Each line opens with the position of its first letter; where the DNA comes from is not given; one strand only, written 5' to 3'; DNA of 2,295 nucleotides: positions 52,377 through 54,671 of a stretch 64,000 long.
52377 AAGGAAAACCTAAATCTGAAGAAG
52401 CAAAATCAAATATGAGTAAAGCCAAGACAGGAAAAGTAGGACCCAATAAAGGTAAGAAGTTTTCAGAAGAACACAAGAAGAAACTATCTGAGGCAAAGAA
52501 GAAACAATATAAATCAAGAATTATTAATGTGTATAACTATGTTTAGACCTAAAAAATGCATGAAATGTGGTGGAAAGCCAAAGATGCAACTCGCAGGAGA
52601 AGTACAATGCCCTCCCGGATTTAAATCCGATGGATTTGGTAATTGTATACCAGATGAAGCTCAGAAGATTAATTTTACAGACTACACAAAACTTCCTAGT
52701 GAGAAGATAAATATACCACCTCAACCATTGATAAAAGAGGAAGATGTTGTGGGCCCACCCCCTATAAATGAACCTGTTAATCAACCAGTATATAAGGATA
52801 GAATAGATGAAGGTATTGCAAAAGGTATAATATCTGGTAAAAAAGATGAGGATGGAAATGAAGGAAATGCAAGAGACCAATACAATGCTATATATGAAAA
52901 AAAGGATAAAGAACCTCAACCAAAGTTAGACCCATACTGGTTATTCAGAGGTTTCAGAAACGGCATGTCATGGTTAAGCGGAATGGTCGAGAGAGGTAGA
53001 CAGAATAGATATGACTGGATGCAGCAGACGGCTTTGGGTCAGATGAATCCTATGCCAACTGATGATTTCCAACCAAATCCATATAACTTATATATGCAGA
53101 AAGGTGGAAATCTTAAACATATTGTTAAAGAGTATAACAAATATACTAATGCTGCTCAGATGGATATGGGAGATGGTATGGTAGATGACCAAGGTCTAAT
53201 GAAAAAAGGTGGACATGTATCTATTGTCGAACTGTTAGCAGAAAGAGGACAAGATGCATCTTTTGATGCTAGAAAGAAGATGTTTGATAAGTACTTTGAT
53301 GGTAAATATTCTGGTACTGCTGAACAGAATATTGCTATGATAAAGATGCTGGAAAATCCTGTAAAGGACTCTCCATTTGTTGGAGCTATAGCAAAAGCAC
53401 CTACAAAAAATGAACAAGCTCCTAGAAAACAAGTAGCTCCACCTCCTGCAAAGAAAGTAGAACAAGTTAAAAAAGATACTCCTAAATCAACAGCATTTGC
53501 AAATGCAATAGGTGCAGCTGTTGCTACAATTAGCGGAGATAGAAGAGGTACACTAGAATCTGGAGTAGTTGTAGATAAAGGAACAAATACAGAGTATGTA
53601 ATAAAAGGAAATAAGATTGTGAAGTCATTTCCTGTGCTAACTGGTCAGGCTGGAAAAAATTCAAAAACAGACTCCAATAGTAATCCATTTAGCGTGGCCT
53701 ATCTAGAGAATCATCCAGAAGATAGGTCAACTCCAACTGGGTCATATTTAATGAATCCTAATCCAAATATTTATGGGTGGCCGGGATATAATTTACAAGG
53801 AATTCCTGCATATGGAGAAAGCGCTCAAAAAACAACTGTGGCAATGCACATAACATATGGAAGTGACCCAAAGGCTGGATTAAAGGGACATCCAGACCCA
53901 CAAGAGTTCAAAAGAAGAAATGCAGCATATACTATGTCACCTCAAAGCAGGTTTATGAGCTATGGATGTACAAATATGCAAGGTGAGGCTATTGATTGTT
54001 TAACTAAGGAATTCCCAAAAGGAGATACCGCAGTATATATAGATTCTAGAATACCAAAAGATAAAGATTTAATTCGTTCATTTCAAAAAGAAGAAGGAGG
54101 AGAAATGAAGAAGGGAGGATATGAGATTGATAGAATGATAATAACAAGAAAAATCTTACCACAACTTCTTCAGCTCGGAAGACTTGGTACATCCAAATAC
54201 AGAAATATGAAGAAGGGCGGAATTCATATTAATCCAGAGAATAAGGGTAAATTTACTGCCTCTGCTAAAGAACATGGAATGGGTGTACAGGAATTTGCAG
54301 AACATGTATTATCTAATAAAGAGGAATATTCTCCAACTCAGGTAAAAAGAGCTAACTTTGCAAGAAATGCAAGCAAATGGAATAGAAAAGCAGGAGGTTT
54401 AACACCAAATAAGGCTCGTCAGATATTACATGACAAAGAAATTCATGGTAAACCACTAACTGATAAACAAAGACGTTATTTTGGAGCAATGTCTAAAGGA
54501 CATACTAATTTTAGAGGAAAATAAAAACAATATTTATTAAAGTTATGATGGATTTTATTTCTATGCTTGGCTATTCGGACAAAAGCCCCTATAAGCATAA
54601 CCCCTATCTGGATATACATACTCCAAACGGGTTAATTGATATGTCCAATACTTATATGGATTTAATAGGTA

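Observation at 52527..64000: Module of very large virion proteins with two different peptidoglycan-remodelling domains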

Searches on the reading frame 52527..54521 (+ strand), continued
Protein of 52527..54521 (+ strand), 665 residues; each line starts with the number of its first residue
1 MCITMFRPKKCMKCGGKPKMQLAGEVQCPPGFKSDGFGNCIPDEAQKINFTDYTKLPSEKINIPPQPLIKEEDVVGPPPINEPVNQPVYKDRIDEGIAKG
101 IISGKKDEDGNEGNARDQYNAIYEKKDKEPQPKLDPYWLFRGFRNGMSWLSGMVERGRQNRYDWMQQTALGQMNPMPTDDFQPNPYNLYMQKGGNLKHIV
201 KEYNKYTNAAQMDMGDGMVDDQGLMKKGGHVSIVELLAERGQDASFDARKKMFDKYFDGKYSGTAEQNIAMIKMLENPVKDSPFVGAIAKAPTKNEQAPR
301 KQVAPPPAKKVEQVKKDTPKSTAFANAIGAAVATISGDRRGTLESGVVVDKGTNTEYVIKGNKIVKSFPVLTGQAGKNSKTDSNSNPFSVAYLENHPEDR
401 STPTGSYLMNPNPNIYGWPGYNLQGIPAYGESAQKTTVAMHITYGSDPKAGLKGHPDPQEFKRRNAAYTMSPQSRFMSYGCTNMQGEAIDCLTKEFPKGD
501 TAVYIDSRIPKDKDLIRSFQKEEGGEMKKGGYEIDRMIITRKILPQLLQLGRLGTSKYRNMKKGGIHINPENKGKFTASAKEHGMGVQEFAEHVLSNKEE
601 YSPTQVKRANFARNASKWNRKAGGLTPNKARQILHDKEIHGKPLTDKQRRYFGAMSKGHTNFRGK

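Call 104: search_solved_structures(query=L020:8995-10722:+, max_evalue=1, show_alignments=1)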
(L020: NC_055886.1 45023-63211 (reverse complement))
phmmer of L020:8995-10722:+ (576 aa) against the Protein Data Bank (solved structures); distinct sequences matched with E-value up to 1: 1.
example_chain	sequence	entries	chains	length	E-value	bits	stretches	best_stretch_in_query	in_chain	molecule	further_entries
7qog_M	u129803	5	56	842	2.1e-05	26.9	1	63-185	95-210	Cargo protein 1 gp45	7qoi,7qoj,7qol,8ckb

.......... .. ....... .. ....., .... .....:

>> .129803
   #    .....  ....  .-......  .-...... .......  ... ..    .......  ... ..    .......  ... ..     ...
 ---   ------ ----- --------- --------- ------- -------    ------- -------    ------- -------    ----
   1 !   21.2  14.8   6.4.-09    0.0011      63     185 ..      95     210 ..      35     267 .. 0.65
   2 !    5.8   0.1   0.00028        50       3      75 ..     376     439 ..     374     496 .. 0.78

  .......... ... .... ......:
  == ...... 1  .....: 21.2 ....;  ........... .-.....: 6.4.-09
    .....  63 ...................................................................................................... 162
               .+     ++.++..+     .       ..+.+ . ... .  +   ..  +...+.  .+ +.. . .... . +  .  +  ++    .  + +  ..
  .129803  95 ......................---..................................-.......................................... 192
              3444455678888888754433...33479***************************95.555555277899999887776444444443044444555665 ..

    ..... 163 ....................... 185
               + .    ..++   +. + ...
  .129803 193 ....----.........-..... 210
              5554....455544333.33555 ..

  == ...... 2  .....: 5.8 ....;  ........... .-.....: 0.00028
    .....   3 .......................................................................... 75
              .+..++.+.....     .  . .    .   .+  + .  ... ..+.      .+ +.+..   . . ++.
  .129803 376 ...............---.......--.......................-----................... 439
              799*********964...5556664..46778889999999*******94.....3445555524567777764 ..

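Call 109: search_solved_structures(query=A8, max_evalue=0.01, show_alignments=1)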
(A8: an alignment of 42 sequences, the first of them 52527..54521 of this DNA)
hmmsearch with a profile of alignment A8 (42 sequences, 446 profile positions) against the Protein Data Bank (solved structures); distinct sequences matched with E-value up to 0.01: 1.
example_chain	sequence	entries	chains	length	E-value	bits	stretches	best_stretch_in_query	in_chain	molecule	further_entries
7qog_M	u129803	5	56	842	1.7e-16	64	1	354-409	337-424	Cargo protein 1 gp45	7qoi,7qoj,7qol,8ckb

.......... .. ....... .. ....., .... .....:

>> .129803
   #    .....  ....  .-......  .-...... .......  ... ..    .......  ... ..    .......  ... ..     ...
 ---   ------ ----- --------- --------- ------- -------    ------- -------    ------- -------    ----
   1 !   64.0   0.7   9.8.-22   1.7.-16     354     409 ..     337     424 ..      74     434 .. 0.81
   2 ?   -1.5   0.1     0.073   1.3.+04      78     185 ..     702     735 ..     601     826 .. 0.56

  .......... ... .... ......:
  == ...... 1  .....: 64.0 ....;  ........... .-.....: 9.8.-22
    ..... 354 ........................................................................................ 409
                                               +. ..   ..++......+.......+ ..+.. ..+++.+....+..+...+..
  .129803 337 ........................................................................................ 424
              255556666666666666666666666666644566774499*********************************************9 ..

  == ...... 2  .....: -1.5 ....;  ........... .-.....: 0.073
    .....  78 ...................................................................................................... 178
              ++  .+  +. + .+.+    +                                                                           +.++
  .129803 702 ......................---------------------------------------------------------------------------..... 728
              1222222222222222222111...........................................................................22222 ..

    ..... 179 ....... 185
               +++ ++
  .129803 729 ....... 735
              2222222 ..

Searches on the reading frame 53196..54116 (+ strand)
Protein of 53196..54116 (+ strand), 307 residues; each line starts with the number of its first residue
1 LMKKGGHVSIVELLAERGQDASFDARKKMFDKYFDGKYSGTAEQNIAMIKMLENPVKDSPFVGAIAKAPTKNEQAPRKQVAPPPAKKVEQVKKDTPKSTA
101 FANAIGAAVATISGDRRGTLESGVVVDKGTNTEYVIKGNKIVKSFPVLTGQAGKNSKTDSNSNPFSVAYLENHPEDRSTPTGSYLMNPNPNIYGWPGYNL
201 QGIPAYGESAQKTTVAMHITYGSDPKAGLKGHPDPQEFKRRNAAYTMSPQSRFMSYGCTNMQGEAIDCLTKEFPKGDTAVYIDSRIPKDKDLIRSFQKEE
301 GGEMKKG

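Call 36: predict_structure(alignment_id=A1)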
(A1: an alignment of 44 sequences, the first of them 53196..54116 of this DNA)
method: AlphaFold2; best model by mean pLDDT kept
length: 307 residues; sequences in the alignment: 44
mean_pLDDT: 79.6   pTM: 0.62
mean pLDDT of the five models: 79.6, 79.5, 79.0, 77.1, 74.8
residues with pLDDT >= 90: 154; 70-90: 72; 50-70: 30; < 50: 51
segments of 3 or more residues with pLDDT < 50: 1-5, 62-98, 301-307
pLDDT, mean of each block of 10 residues (from residue 1): 55 88 94 90 89 69 41 37 40 40 54 65 95 94 96 74 88 90 96 97 89 91 95 96 95 93 97 96 90 80 47
secondary structure, 60 per line:
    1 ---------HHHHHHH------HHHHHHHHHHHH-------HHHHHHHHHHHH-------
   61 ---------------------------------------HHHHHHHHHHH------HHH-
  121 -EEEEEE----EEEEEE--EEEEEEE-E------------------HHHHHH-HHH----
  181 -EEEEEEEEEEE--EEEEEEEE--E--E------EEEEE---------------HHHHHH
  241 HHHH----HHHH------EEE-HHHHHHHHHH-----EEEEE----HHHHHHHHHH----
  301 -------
elements in order: H10-16 H23-34 H42-53 H100-110 E122-127 E132-137 E140-146 H167-172 E182-192 E195-202 E215-219 H235-244 H249-252 E259-261 H263-272 E278-282 H287-296

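Call 40: fold_search(model_id=the predicted structure, library=pdb)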
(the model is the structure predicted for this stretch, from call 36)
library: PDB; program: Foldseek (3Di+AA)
matches with E <= 10: 164; with E <= 0.001: 6
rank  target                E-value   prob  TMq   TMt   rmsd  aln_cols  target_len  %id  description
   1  1y7m_A                9.8e-05  1.00  0.29  0.52   5.1       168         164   16  Crystal Structure of the B. subtilis YkuD protein at 2 A resolution (released 2005-03-01)
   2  6fj1_A                2.8e-04  1.00  0.27  0.33   8.2       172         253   16  Structure of the Ldtfm-avibactam carbamoyl enzyme (released 2019-01-30)
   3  3zg4_MODEL_1_A        2.9e-04  1.00  0.28  0.62   7.2       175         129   14  NMR structure of the catalytic domain from E. faecium L,D- transpeptidase (released 2013-04-24)
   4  1zat                  3.1e-04  1.00  0.24  0.30   8.6       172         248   14  Crystal Structure of an Enterococcus faecium peptidoglycan binding protein at 2.4 A resolution (released 2006-03-28)
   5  4a1i_A                3.5e-04  1.00  0.29  0.51   5.7       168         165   16  ykud from B.subtilis (released 2012-09-26)
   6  4jmn                  8.9e-04  1.00  0.26  0.36   8.1       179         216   11  Crystal structure of LD transpeptidase LdtMt1 from M. tuberculosis (released 2013-10-23)
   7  5bmq                  1.1e-03  1.00  0.30  0.43   4.3       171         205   15  Crystal structure of L,D-transpeptidase (Yku) from Stackebrandtia nassauensis (released 2015-06-03)
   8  5uwv_B                1.1e-03  1.00  0.27  0.25   6.8       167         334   12  Crystal structure of Mycobacterium abscessus L,D-transpeptidase 2 (released 2017-08-16)
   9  3zqd_MODEL_1_A        1.3e-03  1.00  0.25  0.42   6.7       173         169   15  B. subtilis L,D-transpeptidase (released 2012-05-23)
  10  4gsq                  1.4e-03  1.00  0.28  0.35   6.7       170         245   15  Structural basis for the inhibition of Mycobacterium tuberculosis L,D-transpeptidase by meropenem, a drug effective agai (released 2013-02-27)
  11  2hkl_A                1.5e-03  1.00  0.26  0.32   7.7       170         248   12  Crystal structure of Enterococcus faecium L,D-transpeptidase C442S mutant (released 2007-05-22)
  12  5lbg_A                1.6e-03  1.00  0.27  0.32   7.6       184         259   15  Crystal structure of the Mycobacterium tuberculosis L,D-transpeptidase-2 (LdtMt2) BC-module with faropenem-derived add (released 2017-01-18)
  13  6iyw_A                2.0e-03  1.00  0.26  0.30  10.2       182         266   14  Crystal sturucture of L,D-transpeptidase LdtMt2 from Mycobacterium tuberculosis in complex with Imipenem adduct (released 2019-02-27)
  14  5uwv_D                2.2e-03  1.00  0.29  0.27   4.5       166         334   12  Crystal structure of Mycobacterium abscessus L,D-transpeptidase 2 (released 2017-08-16)
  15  4lpq                  2.2e-03  1.00  0.29  0.43   7.4       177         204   12  Crystal structure of the L,D-transpeptidase (residues 123-326) from Xylanimonas cellulosilytica DSM 15894 (released 2013-11-13)
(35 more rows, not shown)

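Call 41: search_solved_structures(query=A1, max_evalue=0.01, show_alignments=4)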
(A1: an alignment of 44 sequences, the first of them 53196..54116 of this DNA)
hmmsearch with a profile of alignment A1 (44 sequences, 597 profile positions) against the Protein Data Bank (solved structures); distinct sequences matched with E-value up to 0.01: 0.

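Call 111: fold_search(model_id=the predicted structure, library=viral)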
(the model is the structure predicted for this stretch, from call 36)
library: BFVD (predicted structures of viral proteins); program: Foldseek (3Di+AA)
matches with E <= 10: 89; with E <= 0.001: 1
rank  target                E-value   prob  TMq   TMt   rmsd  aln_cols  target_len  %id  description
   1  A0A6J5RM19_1          8.2e-10  1.00  0.40  0.12  22.0       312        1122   17  Gene product 88 domain-containing protein [uncultured Caudovirales phage]
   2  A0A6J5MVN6            3.6e-03  0.92  0.24  0.35   9.1       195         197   12  Uncharacterized protein [uncultured Caudovirales phage]
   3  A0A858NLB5            4.4e-03  1.00  0.30  0.60   7.1       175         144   14  (no name in the UniProt tables at hand)
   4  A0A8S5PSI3            2.0e-01  1.00  0.16  0.08   2.0        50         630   30  lysozyme [Siphoviridae sp. ct96x5]
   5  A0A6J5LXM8            3.0e-01  0.98  0.16  0.10   3.6        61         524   28  DUF3597 domain-containing protein [uncultured Caudovirales phage]
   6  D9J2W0                5.3e-01  0.04  0.13  0.14  16.8       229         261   14  p130 (Fragment) [Chikungunya virus]
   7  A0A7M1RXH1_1          9.2e-01  0.04  0.14  0.05  23.2       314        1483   11  Uncharacterized protein [uncultured phage cr108_1]
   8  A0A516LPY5            1.0e+00  0.03  0.08  0.04  29.4       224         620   10  (no name in the UniProt tables at hand)
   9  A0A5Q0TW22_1          1.2e+00  0.02  0.13  0.06  19.7       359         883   12  RNA-directed RNA polymerase L (Fragment) [Kristianstad virus]
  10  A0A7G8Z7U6            1.7e+00  0.09  0.09  0.28  11.5        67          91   16  (no name in the UniProt tables at hand)
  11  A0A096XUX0            2.2e+00  0.01  0.08  0.16  16.9       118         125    9  (no name in the UniProt tables at hand)
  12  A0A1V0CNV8            2.8e+00  0.07  0.10  0.25   8.5        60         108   15  (no name in the UniProt tables at hand)
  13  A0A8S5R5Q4            2.8e+00  0.03  0.12  0.18   6.7        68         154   12  Uncharacterized protein [Siphoviridae sp. ctr4Z12]
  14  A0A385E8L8            2.9e+00  0.12  0.11  0.39   8.7        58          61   21  (no name in the UniProt tables at hand)
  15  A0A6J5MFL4            2.9e+00  0.02  0.10  0.15   8.0        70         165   13  TNase-like domain-containing protein [uncultured Caudovirales phage]
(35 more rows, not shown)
